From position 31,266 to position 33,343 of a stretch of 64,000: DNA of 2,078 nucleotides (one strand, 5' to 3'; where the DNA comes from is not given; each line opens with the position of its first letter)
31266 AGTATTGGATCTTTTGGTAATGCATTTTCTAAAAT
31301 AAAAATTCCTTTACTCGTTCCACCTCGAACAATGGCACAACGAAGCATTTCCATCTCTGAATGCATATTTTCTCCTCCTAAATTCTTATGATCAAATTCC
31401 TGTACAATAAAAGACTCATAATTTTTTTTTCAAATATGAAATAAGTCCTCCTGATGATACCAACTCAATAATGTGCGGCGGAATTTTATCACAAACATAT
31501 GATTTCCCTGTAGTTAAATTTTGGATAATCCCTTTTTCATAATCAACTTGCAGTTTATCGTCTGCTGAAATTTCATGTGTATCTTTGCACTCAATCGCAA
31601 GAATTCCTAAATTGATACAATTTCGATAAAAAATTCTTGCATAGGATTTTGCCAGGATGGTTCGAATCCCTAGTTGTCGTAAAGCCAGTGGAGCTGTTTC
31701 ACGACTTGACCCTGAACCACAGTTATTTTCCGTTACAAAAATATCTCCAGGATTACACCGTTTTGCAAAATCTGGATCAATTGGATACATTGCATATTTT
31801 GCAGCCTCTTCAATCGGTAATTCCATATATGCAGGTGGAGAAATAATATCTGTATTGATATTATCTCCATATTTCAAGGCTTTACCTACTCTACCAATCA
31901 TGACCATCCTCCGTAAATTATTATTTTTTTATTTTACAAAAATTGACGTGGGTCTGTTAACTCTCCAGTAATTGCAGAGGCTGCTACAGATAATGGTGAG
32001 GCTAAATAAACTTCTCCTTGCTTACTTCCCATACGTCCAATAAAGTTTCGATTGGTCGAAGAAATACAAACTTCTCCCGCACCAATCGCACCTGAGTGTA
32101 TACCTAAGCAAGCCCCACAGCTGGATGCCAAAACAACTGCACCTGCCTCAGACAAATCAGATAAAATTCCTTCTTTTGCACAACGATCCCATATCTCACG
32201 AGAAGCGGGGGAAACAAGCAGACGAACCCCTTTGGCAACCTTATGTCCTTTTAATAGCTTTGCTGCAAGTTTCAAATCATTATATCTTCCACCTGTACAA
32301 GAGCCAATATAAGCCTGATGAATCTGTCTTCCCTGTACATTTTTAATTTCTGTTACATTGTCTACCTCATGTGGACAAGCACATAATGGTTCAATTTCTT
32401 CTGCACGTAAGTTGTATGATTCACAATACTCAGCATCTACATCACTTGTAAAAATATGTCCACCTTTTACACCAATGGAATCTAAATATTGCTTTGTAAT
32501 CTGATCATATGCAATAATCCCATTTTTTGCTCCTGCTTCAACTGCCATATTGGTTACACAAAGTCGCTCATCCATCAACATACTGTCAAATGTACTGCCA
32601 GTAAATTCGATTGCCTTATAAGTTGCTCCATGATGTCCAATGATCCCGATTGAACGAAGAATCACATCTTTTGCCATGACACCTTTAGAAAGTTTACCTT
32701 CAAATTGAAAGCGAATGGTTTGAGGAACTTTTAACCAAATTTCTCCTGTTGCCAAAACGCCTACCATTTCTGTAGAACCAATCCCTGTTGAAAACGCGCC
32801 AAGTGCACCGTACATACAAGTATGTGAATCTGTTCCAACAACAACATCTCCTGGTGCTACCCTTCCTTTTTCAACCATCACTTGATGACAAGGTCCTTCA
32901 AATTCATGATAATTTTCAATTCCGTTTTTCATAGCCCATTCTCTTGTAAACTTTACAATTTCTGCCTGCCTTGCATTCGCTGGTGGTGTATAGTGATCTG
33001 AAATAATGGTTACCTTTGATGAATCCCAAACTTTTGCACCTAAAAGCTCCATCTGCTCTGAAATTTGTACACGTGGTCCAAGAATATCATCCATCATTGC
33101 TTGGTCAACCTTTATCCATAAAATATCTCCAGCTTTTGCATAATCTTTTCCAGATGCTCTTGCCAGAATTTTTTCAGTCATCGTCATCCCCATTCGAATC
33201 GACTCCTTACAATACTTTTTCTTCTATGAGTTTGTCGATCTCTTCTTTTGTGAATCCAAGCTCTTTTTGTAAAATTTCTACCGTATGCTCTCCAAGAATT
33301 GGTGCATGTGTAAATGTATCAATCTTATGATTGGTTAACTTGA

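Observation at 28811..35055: Orphan operon predicted to encode a non-canonical, late-CoA-activation itaconate/citraconate catabolic pathway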

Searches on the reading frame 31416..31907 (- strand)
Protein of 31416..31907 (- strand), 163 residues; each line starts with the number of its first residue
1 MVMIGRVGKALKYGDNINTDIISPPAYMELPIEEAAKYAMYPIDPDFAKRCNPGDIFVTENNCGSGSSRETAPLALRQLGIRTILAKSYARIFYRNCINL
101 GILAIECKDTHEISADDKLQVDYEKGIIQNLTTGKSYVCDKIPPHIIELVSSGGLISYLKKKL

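Call 3: search_protein_families(library=pfam, proteins=[window:31416-31907:-])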
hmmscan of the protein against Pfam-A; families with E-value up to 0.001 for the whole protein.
window:31416-31907:- (163 aa): 1 family
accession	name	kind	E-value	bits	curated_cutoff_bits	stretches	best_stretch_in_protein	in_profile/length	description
PF00694.25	Aconitase_C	-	1.3e-18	68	22.8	1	53-109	73-130/131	Aconitase C-terminal domain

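Call 4: search_protein_families(library=ncbifam, proteins=[window:31416-31907:-])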
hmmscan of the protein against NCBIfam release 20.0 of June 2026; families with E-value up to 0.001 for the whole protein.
window:31416-31907:- (163 aa): 16 families
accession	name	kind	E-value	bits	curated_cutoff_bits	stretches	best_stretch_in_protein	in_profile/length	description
TIGR02087.1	LEUD_arch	subfamily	4.1e-47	159.8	108.95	1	8-162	1-157/157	LeuD/DmdB family oxidoreductase small subunit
TIGR02084.1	leud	equivalog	8e-47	158.8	245.85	1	8-161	1-156/156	3-isopropylmalate dehydratase small subunit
NF040625.1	HacB2_Meth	equivalog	3.1e-41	140.6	230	1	8-162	6-160/161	homoaconitase small subunit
NF040604.2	HacB_Meth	equivalog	9.8e-40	136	230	1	8-161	5-159/159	homoaconitase small subunit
NF010629.0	PRK14023.1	equivalog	7.4e-38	130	229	1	10-162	4-157/166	homoaconitate hydratase small subunit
NF005558.0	PRK07229.1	equivalog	3.8e-22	78.6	612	1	10-133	475-614/647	aconitate hydratase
NF002458.0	PRK01641.1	subfamily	1.4e-19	70.4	167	1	49-110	63-124/202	3-isopropylmalate dehydratase small subunit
TIGR01342.1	acon_putative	hypoth_equivalog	2.5e-17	62.4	719.15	1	10-135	474-609/655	putative aconitate hydratase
TIGR00139.1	h_aconitase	equivalog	4.5e-16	58.4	529.9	1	14-107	539-635/709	homoaconitase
TIGR00171.1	leuD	equivalog_domain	2.9e-14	53.3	116.25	1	54-111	70-127/188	3-isopropylmalate dehydratase small subunit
TIGR01341.1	aconitase_1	equivalog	1.4e-10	39.6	945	1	56-125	751-817/876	aconitate hydratase AcnA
NF006757.0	PRK09277.1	subfamily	7.2e-10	37.2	686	1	38-113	743-817/888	aconitate hydratase AcnA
NF009520.0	PRK12881.1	subfamily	8.2e-09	33.7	905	1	34-113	744-822/893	aconitate hydratase AcnA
TIGR01340.1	aconitase_mito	equivalog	1.2e-08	33.7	825.35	1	55-121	624-693/745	aconitate hydratase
NF008503.0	PRK11413.1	equivalog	6.4e-06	24.4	641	1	60-141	634-717/753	hydratase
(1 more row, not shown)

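Call 33: search_solved_structures(query=window:31416-31907:-, max_evalue=0.00001, show_alignments=5)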
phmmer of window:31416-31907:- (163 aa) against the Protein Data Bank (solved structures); distinct sequences matched with E-value up to 0.00001: 8.
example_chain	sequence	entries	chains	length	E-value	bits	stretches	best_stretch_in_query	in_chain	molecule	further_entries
3vba_A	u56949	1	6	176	9.8e-42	145.7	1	8-163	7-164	Isopropylmalate/citramalate isomerase small subunit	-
2pkp_A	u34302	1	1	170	3.3e-31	111.5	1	8-162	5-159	Homoaconitase small subunit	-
1v7l_A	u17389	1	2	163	3.1e-29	105.1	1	7-162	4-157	3-isopropylmalate dehydratase small subunit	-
3q3w_A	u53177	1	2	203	1.3e-11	47.8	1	51-142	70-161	3-isopropylmalate dehydratase small subunit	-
2hcu_A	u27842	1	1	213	3.5e-09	39.9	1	14-110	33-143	3-isopropylmalate dehydratase small subunit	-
3h5e_A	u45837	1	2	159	8.2e-07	32.2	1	15-108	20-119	3-isopropylmalate dehydratase small subunit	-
3h5j_A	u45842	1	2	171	1.2e-06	31.7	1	15-108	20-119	3-isopropylmalate dehydratase small subunit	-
3h5h_A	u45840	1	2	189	1.5e-06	31.4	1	15-108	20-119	3-isopropylmalate dehydratase small subunit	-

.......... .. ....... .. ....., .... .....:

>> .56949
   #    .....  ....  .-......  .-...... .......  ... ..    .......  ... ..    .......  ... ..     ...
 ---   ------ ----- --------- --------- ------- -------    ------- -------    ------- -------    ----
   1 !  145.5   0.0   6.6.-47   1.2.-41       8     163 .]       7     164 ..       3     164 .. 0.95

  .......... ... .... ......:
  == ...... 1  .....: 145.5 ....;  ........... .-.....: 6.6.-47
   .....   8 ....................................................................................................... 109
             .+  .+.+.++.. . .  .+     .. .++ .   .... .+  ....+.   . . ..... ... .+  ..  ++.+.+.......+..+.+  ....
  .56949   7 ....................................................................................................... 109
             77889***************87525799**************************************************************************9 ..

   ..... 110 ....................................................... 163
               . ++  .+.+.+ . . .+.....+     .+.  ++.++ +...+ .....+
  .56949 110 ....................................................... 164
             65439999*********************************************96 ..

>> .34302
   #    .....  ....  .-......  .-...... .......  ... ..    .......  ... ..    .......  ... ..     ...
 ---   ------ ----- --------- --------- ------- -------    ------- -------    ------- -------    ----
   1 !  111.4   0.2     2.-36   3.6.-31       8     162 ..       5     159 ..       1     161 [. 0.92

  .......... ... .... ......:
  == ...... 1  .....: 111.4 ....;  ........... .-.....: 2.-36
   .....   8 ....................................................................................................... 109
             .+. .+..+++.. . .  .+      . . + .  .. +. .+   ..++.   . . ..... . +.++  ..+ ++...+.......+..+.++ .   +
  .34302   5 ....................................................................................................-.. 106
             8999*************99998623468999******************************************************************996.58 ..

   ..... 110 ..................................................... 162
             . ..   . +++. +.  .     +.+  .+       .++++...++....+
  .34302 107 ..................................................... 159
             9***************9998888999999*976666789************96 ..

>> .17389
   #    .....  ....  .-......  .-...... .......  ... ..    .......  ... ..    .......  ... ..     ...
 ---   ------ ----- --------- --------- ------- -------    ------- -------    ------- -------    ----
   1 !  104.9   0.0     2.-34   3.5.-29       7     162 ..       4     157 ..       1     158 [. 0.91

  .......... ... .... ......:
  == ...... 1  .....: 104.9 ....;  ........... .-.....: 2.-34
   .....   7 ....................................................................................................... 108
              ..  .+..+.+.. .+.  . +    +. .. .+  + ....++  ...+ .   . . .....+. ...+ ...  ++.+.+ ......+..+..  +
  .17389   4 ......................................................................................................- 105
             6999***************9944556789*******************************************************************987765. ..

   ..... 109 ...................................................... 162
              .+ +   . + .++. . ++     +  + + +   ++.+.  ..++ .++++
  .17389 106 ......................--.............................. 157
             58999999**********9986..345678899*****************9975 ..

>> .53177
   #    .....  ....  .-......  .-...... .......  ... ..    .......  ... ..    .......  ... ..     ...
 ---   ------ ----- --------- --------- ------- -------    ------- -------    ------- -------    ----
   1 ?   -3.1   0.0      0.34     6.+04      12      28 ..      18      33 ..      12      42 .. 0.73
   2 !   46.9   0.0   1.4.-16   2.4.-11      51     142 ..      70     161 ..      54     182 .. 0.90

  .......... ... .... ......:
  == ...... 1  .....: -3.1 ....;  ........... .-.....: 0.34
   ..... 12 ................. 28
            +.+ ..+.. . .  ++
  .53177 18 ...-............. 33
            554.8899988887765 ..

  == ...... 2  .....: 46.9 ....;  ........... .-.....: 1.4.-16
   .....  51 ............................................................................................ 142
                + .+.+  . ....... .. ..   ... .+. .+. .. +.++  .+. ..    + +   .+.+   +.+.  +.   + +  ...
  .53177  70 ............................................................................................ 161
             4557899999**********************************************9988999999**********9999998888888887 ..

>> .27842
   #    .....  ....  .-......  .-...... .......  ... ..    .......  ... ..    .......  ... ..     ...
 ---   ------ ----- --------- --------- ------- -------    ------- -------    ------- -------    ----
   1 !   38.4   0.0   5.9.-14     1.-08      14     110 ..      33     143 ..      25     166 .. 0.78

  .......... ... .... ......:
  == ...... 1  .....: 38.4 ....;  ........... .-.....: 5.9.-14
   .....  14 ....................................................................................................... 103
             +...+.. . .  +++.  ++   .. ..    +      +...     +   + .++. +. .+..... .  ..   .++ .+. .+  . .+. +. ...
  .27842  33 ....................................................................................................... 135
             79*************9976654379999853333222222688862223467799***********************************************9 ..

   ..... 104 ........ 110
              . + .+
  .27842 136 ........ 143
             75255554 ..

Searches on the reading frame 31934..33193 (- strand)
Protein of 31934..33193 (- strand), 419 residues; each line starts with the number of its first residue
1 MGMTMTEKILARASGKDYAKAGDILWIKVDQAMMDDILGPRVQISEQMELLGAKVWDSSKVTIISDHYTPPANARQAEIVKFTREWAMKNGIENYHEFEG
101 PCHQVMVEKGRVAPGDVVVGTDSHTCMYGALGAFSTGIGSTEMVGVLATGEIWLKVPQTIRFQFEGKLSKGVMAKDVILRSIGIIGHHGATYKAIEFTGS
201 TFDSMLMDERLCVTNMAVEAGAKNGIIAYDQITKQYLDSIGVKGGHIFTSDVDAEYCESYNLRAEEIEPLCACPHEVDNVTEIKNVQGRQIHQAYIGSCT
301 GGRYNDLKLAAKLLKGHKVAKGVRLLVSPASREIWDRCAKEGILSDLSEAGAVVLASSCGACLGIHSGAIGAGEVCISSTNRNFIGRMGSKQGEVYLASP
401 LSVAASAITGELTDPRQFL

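Call 3: search_protein_families(library=pfam, proteins=[window:31934-33193:-])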
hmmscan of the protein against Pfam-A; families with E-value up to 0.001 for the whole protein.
window:31934-33193:- (419 aa): 1 family
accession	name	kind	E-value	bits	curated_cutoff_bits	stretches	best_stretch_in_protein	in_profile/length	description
PF00330.25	Aconitase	-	1.7e-94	317.8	28.7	2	21-285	13-305/463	Aconitase family (aconitate hydratase)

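Call 4: search_protein_families(library=ncbifam, proteins=[window:31934-33193:-])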
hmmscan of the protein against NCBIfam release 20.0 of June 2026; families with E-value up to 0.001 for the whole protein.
window:31934-33193:- (419 aa): 19 families
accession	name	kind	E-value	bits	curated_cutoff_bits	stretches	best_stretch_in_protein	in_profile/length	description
NF001614.1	PRK00402.1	subfamily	3e-165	549.9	385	1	3-416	1-415/415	aconitase/3-isopropylmalate dehydratase large subunit family protein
TIGR01343.1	hacA_fam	subfamily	3.6e-157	523.2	385.7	1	4-416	1-412/412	homoaconitate hydratase family protein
TIGR02086.1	IPMI_arch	subfamily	3.7e-150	500.2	410.15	1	3-417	1-411/411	3-isopropylmalate dehydratase/homoaconitate hydratase family large subunit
TIGR02083.1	LEU2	equivalog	4.9e-137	457.3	610.65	1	3-417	1-418/419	3-isopropylmalate dehydratase large subunit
NF040615.1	HacA_Meth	equivalog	2.2e-130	435.1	550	1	3-414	1-417/419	homoaconitase large subunit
NF005558.0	PRK07229.1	equivalog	3.6e-95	319.9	612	1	1-417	1-414/647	aconitate hydratase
NF009116.0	PRK12466.1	subfamily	1.8e-86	290.6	531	2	3-269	5-289/472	3-isopropylmalate dehydratase large subunit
TIGR01342.1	acon_putative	hypoth_equivalog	4.8e-80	269.6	719.15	1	4-417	1-411/655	putative aconitate hydratase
NF004016.0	PRK05478.1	subfamily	1.2e-79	268.1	510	2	3-283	4-301/468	3-isopropylmalate dehydratase large subunit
TIGR00139.1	h_aconitase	equivalog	1.9e-68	231.5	529.9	2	4-238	3-241/709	homoaconitase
TIGR00170.1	leuC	equivalog_domain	2.9e-64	217.4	560.25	2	96-239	102-245/466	3-isopropylmalate dehydratase large subunit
TIGR01340.1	aconitase_mito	equivalog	9.2e-43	146.6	825.35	1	72-412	106-472/745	aconitate hydratase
NF006690.0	PRK09238.1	equivalog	6.3e-39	133.6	782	2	246-416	647-815/852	bifunctional aconitate hydratase 2/2-methylisocitrate dehydratase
NF008503.0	PRK11413.1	equivalog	1.1e-33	116.2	641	2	290-408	351-474/753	hydratase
NF006757.0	PRK09277.1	subfamily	1.8e-32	112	686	2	102-246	190-335/888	aconitate hydratase AcnA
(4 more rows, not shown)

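Call 34: search_solved_structures(query=window:31934-33193:-, max_evalue=0.00001, show_alignments=0)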
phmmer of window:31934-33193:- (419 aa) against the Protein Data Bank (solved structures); distinct sequences matched with E-value up to 0.00001: 14.
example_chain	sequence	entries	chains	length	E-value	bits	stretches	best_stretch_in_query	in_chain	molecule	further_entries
4nqy_A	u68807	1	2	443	2.5e-124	418.3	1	1-417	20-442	Isopropylmalate/citramalate isomerase large subunit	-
4kp1_A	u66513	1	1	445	2.5e-124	418.3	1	1-417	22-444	Isopropylmalate/citramalate isomerase large subunit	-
4kp2_A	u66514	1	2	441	8.4e-102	344.2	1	3-414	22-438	Homoaconitase large subunit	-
1c96_A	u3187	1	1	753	4.4e-34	121.2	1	77-412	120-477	MITOCHONDRIAL ACONITASE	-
1b0m_A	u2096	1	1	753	4.4e-34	121.1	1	77-412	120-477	PROTEIN (ACONITASE)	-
1b0k_A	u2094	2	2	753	4.5e-34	121.1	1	77-412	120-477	PROTEIN (ACONITASE) | MITOCHONDRIAL ACONITASE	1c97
5acn_A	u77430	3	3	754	4.5e-34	121.1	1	77-412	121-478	ACONITASE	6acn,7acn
1b0j_A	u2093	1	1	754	4.5e-34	121.1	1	77-412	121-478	ACONITATE HYDRATASE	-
1nis_A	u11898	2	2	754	4.6e-34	121.1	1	77-412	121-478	ACONITASE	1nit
1aco_A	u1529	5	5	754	4.6e-34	121.1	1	77-412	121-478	ACONITASE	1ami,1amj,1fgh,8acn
1l5j_A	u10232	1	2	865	3.4e-24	88.6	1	247-418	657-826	Aconitate hydratase 2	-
2b3x_A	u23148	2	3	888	4.9e-17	65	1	108-241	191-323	Iron-responsive element binding protein 1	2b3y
6vcd_A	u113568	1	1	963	7.3e-17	64.5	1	104-243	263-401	Iron-responsive element binding protein 2, isoform CRA_a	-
3sn2_A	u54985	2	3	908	3.5e-15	58.9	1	108-241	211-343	Cytoplasmic aconitate hydratase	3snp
